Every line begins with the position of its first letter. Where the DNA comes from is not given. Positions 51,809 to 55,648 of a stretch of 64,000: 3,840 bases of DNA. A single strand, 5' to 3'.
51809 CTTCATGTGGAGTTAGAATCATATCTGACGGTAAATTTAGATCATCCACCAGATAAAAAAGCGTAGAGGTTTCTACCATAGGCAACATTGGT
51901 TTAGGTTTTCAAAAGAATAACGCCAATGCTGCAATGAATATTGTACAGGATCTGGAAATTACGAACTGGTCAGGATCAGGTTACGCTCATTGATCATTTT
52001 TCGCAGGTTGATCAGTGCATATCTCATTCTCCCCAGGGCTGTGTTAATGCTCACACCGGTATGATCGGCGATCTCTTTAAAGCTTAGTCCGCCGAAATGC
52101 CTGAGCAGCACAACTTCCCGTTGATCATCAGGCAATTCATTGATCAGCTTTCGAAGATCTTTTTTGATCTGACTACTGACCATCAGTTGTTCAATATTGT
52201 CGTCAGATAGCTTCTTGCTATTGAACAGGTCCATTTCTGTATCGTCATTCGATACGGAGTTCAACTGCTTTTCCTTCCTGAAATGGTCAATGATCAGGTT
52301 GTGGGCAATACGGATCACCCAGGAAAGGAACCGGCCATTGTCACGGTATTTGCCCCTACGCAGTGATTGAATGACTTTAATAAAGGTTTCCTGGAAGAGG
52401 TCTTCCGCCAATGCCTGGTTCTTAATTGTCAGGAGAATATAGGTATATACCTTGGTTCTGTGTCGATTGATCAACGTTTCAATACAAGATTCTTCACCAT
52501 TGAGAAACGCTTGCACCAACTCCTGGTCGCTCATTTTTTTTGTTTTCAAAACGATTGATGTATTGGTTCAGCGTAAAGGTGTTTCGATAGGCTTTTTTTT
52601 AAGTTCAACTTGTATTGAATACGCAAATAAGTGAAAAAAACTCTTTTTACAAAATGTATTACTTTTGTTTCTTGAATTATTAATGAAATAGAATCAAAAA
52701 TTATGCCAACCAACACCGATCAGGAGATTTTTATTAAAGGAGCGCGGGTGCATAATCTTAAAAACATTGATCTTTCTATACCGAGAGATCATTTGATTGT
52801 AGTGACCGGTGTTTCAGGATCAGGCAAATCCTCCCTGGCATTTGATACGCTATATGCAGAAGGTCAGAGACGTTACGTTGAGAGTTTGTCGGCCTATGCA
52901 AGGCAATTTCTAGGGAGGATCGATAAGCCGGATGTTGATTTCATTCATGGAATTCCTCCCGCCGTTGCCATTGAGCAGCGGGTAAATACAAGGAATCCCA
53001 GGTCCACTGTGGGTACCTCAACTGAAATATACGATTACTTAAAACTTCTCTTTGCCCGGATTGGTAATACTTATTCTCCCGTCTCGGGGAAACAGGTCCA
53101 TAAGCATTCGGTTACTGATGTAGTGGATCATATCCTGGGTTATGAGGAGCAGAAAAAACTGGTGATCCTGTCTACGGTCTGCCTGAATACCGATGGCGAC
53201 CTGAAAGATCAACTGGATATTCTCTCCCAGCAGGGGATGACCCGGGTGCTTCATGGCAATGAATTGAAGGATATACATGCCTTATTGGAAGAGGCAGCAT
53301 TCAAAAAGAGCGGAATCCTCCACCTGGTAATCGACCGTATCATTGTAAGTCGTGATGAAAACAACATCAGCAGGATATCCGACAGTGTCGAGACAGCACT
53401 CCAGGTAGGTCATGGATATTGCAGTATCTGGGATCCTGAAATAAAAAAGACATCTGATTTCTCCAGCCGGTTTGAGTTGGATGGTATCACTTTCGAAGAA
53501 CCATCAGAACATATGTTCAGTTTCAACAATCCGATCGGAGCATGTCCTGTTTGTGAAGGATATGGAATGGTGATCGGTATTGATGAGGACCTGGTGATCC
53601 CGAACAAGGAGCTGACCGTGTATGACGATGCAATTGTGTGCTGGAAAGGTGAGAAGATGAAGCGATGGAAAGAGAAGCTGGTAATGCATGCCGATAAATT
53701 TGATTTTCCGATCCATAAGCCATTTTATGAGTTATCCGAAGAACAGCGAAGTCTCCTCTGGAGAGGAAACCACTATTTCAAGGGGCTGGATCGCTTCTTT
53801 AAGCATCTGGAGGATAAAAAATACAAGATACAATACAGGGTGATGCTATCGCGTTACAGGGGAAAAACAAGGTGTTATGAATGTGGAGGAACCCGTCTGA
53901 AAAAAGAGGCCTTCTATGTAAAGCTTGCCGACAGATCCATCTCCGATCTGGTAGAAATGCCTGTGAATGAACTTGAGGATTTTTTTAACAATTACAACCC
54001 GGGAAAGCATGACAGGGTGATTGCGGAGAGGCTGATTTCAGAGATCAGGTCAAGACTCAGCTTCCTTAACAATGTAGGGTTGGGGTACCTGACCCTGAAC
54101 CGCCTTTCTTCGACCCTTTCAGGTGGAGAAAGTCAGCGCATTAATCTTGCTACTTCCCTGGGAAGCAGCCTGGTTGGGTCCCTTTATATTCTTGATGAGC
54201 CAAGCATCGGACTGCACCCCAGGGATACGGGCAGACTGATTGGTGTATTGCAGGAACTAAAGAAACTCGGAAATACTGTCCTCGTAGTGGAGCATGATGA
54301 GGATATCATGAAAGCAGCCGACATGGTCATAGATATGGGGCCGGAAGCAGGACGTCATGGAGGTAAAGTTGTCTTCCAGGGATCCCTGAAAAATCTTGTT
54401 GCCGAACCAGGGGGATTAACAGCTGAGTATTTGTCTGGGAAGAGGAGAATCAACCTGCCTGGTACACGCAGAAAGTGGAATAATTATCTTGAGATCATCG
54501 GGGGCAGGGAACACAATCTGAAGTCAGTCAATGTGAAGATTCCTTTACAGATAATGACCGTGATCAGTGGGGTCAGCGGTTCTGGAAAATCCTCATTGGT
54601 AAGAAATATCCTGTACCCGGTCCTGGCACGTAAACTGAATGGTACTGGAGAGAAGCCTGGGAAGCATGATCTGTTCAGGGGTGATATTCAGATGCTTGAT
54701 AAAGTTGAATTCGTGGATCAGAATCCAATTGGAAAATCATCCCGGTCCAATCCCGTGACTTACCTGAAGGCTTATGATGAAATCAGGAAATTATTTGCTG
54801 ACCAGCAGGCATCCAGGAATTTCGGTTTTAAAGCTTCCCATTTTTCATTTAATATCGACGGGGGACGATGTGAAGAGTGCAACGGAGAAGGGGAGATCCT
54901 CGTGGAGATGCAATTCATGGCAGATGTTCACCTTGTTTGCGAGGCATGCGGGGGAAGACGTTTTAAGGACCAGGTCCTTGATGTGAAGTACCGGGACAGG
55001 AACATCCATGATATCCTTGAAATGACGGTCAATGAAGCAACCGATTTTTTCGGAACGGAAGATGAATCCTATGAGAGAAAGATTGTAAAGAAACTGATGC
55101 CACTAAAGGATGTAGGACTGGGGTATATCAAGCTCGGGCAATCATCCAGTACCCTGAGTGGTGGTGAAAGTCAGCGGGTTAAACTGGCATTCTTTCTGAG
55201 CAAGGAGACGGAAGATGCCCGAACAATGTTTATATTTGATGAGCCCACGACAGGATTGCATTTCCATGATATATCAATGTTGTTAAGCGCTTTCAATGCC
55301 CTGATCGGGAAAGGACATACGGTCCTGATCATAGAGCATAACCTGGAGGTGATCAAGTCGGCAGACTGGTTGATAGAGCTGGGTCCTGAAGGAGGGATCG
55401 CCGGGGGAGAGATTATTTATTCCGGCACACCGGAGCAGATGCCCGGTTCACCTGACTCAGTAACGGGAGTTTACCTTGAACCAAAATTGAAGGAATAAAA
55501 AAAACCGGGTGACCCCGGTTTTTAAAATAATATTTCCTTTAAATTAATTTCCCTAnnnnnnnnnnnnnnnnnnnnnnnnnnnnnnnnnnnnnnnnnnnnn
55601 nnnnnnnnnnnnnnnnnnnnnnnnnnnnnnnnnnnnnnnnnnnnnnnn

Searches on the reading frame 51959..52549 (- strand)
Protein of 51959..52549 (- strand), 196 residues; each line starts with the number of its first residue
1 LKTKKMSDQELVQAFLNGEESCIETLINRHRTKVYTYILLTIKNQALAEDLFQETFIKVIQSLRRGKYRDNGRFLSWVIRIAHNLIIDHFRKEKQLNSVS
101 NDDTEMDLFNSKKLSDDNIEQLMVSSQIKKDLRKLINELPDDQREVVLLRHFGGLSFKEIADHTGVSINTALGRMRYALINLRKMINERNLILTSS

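Call 49: search_protein_families(library=ncbifam, proteins=[window:51959-52549:-], max_evalue=0.00001)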
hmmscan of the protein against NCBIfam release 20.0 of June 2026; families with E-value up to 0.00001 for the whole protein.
window:51959-52549:- (196 aa): 91 families (the best 25 are shown)
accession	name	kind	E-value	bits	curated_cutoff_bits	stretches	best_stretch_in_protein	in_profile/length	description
NF009166.1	PRK12513.1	equivalog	1.8e-51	174.6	206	1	2-189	3-189/193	RNA polymerase sigma factor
NF007216.0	PRK09638.1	equivalog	7e-30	104.1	194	1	5-189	2-177/180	RNA polymerase sigma factor SigY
TIGR02937.1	sigma70-ECF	superfamily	8.1e-30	103.6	42.9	1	22-185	2-164/165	sigma-70 family RNA polymerase sigma factor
NF008888.0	PRK11922.1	equivalog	4.4e-27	95.2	204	1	3-188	12-198/231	RNA polymerase sigma factor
TIGR02950.1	SigM_subfam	subfamily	1.1e-26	93.6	147.95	1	23-170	2-142/159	RNA polymerase sigma factor, SigM family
NF007215.0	PRK09637.1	equivalog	1.2e-26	93.8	212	1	22-187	2-155/181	RNA polymerase sigma factor SigZ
TIGR02952.1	Sig70_famx2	equivalog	2.4e-26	92.6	206.45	1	16-178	6-161/170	ECF subfamily RNA polymerase sigma factor, BldN family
TIGR02959.1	SigZ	equivalog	9.4e-26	90.6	168.65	1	28-187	2-149/170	RNA polymerase sigma factor SigZ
TIGR02985.1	Sig70_bacteroi1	subfamily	4.3e-25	88.8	126.4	1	24-185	4-161/162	RNA polymerase sigma-70 factor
NF007223.0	PRK09641.1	equivalog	1.3e-23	83.9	209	1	9-187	6-185/187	RNA polymerase sigma factor SigW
NF007228.0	PRK09646.1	subfamily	1.6e-23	83.4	226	1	3-187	12-191/194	ECF RNA polymerase sigma factor SigK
TIGR02939.1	RpoE_Sigma70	equivalog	2e-23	83.4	236.15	1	3-176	2-176/190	RNA polymerase sigma factor RpoE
NF004113.0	PRK05602.1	equivalog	3.8e-23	82.2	208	1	3-188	27-203/211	RNA polymerase sigma factor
NF058625.1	sigma_PG0214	equivalog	1.2e-22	80.4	130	1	25-187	8-158/170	GFO_1088 family ECF-type sigma factor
NF006930.0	PRK09415.1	subfamily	1.8e-22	80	198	1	17-188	12-177/179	RNA polymerase factor sigma C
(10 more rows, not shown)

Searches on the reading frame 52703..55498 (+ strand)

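Call 8: search_protein_families(library=pfam, proteins=[window:52703-55498:+], max_evalue=0.00001)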
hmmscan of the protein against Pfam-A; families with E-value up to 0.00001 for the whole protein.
window:52703-55498:+ (931 aa): 8 families
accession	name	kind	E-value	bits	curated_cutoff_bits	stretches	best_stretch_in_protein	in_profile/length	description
PF00005.33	ABC_tran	-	4.4e-20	73.1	25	0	766-850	66-137/137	ABC transporter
PF17760.6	UvrA_inter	-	1.5e-17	63.9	23.3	1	136-242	2-105/109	UvrA interaction domain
PF02463.25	SMC_N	-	3.2e-16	59.9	40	0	188-546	120-212/220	RecF/RecN/SMC N terminal domain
PF17755.6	UvrA_DNA-bind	-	2.5e-12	47.5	23.2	1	294-357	1-64/110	UvrA DNA-binding domain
PF13304.12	AAA_21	-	6.3e-11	43.3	27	0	425-528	170-295/304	AAA domain, putative AbiEii toxin, Type IV TA system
PF20703.3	nSTAND1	-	5e-09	36.7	27.1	0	601-647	18-64/379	Novel STAND NTPase 1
PF13191.12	AAA_16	-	6e-08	33.8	32.6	0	27-75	22-64/167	AAA ATPase domain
PF13555.12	AAA_29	-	5.6e-07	29.7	27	0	610-644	16-53/61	P-loop containing region of AAA domain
